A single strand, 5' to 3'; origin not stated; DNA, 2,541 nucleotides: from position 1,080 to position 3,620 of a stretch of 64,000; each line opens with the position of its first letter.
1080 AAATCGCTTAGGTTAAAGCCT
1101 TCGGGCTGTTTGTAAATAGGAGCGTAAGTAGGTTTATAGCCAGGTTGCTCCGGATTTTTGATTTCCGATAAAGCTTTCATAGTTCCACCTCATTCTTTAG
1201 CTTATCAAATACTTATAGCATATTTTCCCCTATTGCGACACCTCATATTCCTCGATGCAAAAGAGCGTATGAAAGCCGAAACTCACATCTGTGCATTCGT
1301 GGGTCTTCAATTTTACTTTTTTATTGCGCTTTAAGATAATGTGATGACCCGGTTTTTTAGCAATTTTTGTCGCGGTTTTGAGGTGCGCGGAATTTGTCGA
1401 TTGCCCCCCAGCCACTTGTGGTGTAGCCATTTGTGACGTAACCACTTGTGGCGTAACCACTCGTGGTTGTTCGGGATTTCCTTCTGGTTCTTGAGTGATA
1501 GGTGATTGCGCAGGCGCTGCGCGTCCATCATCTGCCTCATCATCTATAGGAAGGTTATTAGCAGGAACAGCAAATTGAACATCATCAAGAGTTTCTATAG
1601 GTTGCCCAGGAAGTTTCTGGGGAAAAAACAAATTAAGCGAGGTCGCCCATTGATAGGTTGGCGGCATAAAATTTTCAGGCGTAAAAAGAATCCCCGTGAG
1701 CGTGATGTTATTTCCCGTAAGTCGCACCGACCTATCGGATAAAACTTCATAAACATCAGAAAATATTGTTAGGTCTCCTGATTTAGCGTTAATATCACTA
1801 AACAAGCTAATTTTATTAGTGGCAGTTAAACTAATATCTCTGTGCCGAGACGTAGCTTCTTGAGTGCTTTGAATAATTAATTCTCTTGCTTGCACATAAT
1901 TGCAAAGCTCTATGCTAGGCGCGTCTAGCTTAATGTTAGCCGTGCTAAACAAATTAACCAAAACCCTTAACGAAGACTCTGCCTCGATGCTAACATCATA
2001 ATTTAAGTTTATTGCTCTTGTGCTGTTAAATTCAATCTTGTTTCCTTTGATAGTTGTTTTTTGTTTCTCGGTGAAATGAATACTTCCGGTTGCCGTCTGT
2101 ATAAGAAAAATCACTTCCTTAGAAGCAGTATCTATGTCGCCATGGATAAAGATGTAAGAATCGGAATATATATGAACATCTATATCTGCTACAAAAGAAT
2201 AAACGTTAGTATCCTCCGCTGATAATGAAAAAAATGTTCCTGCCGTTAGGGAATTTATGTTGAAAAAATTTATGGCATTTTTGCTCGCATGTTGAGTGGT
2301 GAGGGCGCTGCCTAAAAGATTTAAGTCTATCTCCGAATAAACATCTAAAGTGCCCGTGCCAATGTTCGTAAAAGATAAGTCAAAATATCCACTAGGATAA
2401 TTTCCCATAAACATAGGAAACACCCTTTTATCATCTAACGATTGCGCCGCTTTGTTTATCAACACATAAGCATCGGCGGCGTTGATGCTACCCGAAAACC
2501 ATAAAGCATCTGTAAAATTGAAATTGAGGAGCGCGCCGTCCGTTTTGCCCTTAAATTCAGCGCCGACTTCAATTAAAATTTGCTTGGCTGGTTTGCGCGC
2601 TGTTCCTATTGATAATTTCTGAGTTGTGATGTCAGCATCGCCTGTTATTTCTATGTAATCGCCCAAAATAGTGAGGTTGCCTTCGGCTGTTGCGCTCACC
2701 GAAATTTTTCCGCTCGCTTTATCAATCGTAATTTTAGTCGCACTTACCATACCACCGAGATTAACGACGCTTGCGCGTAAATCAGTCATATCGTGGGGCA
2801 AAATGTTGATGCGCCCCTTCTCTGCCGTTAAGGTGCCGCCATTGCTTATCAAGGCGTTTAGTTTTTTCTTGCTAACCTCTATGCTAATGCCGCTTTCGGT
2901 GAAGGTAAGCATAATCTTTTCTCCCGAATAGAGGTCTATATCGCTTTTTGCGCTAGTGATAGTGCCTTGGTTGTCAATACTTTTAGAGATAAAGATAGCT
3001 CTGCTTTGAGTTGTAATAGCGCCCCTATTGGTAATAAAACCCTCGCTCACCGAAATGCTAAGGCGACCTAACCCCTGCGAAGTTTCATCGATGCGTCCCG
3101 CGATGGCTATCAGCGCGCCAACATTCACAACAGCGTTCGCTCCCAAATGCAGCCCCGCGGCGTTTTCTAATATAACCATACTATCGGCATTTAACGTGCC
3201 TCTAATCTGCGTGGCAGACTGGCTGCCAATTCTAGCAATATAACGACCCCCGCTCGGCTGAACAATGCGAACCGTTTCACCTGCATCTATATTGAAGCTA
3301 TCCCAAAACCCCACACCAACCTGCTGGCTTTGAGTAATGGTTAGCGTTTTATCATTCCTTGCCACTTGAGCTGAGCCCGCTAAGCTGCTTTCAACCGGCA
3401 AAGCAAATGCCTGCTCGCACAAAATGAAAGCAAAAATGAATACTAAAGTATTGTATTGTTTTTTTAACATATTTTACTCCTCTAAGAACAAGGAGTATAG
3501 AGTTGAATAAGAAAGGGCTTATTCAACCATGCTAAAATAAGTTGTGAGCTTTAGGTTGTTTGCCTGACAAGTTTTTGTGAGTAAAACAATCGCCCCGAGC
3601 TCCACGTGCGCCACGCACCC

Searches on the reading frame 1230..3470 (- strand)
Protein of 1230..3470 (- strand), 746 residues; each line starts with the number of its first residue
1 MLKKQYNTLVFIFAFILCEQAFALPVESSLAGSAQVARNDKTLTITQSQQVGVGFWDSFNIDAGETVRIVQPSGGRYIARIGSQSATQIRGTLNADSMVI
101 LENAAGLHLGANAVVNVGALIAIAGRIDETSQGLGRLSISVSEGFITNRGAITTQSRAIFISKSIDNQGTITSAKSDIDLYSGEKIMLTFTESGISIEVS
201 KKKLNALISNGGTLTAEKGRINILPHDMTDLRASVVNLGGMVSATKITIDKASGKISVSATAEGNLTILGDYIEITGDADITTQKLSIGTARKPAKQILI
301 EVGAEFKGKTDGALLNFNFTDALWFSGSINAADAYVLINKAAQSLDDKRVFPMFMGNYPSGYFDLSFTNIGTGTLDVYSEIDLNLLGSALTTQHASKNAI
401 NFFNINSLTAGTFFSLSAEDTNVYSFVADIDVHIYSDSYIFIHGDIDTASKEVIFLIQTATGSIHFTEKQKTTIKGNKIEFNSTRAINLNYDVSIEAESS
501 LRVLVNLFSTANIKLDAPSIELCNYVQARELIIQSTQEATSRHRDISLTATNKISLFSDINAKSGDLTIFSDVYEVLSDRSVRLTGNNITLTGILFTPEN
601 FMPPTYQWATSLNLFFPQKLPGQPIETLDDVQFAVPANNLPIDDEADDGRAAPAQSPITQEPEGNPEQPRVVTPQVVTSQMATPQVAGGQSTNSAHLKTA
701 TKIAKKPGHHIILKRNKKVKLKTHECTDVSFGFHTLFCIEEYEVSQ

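Call 6: search_protein_families(library=pfam, proteins=[window:1230-3470:-], max_evalue=0.01)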
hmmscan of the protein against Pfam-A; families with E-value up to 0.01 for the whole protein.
window:1230-3470:- (746 aa): 0 families

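Call 32: search_protein_families(library=ncbifam, proteins=[window:1230-3470:-], max_evalue=1)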
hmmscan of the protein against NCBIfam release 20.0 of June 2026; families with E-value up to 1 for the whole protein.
window:1230-3470:- (746 aa): 2 families
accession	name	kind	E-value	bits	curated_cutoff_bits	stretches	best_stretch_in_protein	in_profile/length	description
TIGR01901.1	adhes_NPXG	domain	1.8e-10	40.6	29.1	1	56-126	4-77/79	filamentous hemagglutinin N-terminal domain-containing protein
NF012204.1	adhes_FxxPxG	domain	0.00034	20.5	60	1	45-182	6-144/153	leukotoxin LktA family filamentous adhesin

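Call 53: search_solved_structures(query=window:1230-3470:-, max_evalue=0.01)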
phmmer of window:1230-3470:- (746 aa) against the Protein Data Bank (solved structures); distinct sequences matched with E-value up to 0.01: 3.
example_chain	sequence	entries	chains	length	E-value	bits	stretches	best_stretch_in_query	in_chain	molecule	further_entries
8cpk_A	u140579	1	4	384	3.2e-13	52.2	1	32-255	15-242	EtpA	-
4i84_A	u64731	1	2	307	1e-12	50.5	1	26-261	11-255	Heme/hemopexin-binding protein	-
2odl_A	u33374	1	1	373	3e-07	32.5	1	40-268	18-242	Adhesin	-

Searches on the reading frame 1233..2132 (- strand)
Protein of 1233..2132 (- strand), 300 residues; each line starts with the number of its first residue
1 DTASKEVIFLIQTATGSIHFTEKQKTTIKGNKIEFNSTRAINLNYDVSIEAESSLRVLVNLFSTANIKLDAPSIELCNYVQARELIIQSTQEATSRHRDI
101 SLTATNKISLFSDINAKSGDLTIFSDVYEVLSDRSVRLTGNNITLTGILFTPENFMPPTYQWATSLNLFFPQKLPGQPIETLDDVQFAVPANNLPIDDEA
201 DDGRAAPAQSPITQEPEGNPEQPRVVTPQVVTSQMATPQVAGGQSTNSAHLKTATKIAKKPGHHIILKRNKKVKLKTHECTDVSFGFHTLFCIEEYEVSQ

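Call 58: find_homologous_proteins(query=window:1233-2132:-, max_evalue=0.001)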
Query window:1233-2132:-: 898 candidates shared short words with the query, none scored E <= 0.001.
